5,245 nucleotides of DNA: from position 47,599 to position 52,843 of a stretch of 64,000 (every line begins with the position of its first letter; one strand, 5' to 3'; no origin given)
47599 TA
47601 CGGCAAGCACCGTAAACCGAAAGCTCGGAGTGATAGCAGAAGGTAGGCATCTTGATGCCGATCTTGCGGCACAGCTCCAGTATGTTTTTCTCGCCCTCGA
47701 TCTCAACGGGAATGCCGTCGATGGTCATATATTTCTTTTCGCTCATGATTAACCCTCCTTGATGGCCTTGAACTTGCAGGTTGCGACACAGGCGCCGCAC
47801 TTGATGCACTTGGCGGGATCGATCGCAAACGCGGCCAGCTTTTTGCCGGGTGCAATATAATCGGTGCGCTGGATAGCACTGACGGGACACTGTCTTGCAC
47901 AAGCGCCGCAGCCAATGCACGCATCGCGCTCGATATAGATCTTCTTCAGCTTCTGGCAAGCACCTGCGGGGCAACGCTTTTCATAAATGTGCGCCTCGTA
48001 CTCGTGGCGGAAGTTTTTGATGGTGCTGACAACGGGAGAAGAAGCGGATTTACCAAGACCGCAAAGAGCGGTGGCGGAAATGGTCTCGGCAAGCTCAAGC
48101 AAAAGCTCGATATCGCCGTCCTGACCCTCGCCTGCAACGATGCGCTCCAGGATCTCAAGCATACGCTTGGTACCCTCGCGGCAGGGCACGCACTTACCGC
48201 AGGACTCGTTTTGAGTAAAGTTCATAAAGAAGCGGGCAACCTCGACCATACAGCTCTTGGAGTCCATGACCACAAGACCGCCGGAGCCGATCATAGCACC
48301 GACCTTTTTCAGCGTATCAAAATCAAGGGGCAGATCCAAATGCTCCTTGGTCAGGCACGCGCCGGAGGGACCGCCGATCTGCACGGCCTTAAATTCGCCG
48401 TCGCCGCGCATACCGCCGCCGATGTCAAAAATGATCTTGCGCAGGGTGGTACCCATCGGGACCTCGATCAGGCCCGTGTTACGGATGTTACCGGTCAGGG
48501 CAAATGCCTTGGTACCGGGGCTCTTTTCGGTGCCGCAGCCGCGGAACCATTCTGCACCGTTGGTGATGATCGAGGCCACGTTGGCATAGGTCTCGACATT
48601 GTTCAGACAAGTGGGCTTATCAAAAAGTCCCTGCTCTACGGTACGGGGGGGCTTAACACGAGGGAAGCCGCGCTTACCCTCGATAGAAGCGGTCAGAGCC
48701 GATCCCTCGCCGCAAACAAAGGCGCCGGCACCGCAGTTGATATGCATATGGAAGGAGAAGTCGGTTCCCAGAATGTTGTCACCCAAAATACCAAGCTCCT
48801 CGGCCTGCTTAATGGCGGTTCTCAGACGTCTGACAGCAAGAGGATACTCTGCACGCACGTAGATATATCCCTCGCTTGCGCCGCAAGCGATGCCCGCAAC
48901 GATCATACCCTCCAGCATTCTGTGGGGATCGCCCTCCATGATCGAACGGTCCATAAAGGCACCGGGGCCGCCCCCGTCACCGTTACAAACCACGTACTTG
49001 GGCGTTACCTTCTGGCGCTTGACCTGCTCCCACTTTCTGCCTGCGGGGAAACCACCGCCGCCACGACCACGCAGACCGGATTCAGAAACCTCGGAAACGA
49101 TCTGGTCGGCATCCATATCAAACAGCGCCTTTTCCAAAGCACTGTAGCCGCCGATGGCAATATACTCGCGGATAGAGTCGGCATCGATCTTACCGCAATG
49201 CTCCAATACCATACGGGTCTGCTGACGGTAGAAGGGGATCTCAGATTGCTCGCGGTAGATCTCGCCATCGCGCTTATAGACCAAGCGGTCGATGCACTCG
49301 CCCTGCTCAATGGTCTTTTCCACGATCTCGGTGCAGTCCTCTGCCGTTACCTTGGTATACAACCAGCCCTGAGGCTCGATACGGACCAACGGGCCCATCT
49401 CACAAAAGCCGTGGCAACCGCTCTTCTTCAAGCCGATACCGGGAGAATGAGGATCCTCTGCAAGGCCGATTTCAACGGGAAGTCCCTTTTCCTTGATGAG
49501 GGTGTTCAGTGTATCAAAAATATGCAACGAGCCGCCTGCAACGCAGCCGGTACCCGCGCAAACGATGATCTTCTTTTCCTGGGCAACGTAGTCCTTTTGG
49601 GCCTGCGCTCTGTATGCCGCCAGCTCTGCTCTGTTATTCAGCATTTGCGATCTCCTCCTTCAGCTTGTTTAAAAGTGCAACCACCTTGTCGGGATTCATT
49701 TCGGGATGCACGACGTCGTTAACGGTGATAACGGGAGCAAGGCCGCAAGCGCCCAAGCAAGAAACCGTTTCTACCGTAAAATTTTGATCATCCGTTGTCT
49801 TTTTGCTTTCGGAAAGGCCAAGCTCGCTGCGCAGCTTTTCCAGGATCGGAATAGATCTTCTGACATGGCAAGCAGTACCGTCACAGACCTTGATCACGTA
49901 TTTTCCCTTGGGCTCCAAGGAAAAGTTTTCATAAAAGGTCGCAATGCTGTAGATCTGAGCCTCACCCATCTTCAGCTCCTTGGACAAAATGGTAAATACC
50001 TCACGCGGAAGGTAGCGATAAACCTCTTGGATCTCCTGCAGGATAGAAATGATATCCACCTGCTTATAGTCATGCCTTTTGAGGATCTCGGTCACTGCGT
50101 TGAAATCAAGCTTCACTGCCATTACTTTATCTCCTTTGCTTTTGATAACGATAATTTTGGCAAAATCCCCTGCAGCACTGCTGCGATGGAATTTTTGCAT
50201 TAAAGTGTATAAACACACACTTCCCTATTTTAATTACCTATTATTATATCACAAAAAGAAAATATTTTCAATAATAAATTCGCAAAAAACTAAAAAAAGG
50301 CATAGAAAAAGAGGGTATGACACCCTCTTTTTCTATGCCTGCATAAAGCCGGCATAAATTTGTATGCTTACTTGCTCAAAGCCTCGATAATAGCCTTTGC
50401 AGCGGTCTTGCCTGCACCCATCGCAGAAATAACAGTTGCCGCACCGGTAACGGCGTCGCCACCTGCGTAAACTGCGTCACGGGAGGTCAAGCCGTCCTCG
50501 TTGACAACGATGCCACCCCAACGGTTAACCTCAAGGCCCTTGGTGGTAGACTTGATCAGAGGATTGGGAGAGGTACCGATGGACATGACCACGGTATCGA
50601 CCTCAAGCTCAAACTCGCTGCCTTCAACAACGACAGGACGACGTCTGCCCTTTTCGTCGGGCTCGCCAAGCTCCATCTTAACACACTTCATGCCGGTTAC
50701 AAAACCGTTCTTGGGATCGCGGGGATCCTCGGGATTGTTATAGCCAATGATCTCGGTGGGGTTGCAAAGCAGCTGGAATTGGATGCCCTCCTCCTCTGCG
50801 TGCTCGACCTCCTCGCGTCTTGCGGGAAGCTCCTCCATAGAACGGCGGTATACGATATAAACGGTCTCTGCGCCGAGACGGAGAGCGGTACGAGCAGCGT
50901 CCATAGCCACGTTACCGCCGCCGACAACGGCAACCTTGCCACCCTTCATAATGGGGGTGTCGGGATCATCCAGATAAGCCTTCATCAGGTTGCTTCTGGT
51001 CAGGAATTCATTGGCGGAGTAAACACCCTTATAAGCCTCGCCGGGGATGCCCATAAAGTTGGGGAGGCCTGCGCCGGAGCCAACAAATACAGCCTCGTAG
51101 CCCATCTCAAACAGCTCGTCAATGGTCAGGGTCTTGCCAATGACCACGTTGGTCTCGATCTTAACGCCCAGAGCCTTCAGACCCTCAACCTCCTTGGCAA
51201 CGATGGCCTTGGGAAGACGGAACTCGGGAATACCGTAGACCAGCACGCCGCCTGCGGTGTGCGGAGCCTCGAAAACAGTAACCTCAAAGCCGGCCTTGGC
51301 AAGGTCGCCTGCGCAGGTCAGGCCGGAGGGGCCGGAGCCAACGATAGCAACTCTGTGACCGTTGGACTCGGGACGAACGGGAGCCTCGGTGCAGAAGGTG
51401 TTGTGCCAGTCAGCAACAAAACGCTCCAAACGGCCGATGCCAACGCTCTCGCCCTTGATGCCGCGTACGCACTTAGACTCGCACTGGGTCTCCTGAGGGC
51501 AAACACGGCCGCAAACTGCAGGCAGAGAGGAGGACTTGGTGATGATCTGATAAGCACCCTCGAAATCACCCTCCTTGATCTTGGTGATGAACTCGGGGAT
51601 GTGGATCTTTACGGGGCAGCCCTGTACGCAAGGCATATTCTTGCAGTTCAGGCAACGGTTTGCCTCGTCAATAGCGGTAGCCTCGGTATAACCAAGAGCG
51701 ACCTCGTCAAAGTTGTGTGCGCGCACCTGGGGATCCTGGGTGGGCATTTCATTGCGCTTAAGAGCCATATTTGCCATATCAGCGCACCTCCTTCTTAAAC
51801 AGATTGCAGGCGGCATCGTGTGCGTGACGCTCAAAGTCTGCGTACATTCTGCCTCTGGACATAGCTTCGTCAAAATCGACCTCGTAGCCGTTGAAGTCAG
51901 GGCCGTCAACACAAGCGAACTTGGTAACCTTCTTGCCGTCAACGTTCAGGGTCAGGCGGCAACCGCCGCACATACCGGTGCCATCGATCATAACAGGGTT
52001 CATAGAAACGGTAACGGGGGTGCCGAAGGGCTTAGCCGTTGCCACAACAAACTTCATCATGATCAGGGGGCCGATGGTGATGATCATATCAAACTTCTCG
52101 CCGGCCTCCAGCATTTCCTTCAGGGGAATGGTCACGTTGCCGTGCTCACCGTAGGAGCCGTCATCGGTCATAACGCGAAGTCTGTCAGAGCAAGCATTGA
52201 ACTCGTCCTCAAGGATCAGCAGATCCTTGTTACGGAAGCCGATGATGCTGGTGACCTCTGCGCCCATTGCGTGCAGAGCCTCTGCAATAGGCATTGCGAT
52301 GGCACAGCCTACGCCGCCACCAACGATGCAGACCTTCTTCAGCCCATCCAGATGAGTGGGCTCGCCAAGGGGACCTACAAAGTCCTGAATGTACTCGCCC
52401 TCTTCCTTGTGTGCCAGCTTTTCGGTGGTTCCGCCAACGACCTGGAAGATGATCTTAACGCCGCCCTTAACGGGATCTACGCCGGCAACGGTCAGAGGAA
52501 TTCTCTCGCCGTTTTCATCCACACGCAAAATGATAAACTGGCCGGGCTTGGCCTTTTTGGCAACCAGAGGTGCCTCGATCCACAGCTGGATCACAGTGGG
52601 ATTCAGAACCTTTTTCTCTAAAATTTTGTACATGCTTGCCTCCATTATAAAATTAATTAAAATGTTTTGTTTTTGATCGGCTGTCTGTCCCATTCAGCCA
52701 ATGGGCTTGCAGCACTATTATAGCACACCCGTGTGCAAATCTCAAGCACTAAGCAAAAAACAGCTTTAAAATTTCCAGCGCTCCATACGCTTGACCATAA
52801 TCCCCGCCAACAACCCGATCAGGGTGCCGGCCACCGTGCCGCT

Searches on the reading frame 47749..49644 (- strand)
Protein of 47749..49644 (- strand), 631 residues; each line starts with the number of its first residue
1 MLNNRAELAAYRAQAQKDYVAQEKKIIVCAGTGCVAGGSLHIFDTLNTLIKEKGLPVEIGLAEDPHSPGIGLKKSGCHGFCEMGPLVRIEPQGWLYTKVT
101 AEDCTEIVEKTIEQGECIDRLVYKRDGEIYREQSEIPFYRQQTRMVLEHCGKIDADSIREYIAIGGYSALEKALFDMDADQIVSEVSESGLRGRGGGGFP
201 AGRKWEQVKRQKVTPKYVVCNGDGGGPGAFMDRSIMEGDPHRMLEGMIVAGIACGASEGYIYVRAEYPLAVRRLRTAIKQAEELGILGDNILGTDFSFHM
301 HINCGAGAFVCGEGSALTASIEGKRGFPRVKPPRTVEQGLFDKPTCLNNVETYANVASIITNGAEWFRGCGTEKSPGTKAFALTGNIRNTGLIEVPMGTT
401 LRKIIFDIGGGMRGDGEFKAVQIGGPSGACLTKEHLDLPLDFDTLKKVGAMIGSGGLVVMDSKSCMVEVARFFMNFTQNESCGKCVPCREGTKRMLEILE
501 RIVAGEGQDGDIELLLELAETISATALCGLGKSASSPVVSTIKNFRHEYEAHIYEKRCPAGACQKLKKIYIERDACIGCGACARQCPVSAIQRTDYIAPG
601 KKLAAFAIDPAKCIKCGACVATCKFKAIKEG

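Call 69: search_protein_families(library=pfam, proteins=[window:47749-49644:-], max_evalue=0.000001)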
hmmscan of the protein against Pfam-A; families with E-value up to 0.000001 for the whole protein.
window:47749-49644:- (631 aa): 7 families
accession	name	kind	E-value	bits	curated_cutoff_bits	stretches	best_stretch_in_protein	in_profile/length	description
PF01512.22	Complex1_51K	-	9.9e-43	146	31.2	1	186-357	1-149/150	Nuo51 FMN-binding domain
PF10589.14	NADH_4Fe-4S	-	2.5e-34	117.5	23.5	1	468-552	1-85/85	NADH-ubiquinone oxidoreductase-F iron-sulfur binding region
PF00037.32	Fer4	-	2.8e-11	43.2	21.1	1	569-592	1-24/24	4Fe-4S binding domain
PF13237.11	Fer4_10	-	9.7e-10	38.7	25.5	1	568-623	1-52/53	4Fe-4S dicluster domain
PF12838.12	Fer4_7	-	1.1e-09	39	27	1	576-627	2-52/52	4Fe-4S dicluster domain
PF12837.12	Fer4_6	-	5.8e-09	35.9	25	0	568-591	1-24/24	4Fe-4S binding domain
PF12797.12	Fer4_2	-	5.6e-07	29.5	24.5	0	568-588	2-22/22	4Fe-4S binding domain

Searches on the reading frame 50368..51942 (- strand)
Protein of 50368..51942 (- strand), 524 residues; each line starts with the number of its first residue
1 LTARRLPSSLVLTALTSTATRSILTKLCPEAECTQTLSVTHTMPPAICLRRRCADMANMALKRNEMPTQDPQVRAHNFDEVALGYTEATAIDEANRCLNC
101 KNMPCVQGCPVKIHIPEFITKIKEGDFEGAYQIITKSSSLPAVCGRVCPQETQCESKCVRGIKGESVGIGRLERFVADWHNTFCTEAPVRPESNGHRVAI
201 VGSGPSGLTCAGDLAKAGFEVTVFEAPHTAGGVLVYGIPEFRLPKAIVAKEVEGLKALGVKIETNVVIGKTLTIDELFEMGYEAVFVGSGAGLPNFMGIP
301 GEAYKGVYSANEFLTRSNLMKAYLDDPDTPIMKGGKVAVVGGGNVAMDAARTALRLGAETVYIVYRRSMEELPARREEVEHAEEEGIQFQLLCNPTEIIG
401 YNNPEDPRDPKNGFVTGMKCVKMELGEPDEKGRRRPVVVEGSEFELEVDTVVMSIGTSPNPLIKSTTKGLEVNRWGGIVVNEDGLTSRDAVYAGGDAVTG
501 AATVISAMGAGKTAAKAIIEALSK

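Call 70: search_protein_families(library=pfam, proteins=[window:50368-51942:-], max_evalue=0.000001)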
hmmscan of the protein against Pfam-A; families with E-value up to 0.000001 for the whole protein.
window:50368-51942:- (524 aa): 5 families
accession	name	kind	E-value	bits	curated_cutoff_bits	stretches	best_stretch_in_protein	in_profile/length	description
PF14691.11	Fer4_20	-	7.3e-44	148.6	25.8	1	74-181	1-109/113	Dihydroprymidine dehydrogenase domain II, 4Fe-4S cluster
PF07992.20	Pyr_redox_2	-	1.2e-36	127.1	26.1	1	197-511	2-291/291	Pyridine nucleotide-disulphide oxidoreductase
PF00070.33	Pyr_redox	-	1.2e-12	48.6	22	0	336-401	1-69/82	Pyridine nucleotide-disulphide oxidoreductase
PF13738.12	Pyr_redox_3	-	1.8e-08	34.4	30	0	320-368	150-197/305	Pyridine nucleotide-disulphide oxidoreductase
PF13450.12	NAD_binding_8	-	1.4e-07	32.1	21.9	1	200-232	1-33/68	NAD(P)-binding Rossmann-like domain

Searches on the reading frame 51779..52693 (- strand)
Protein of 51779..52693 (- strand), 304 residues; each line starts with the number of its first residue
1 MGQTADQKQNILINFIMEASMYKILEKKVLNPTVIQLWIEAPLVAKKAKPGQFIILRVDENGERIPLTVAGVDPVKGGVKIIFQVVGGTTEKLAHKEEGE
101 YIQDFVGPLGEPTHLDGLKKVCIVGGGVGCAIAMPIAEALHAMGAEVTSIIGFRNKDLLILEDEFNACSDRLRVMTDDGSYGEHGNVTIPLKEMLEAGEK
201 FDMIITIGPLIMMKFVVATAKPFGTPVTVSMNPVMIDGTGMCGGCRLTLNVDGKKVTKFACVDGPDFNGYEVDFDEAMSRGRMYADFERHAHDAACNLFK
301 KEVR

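Call 70: search_protein_families(library=pfam, proteins=[window:51779-52693:-], max_evalue=0.000001)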
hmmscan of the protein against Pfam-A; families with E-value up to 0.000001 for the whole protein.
window:51779-52693:- (304 aa): 1 family
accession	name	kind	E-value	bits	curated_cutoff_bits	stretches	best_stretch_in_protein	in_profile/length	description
PF10418.14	DHODB_Fe-S_bind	-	2.3e-11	43.7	23.9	1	233-273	2-41/41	Iron-sulfur cluster binding domain of dihydroorotate dehydrogenase B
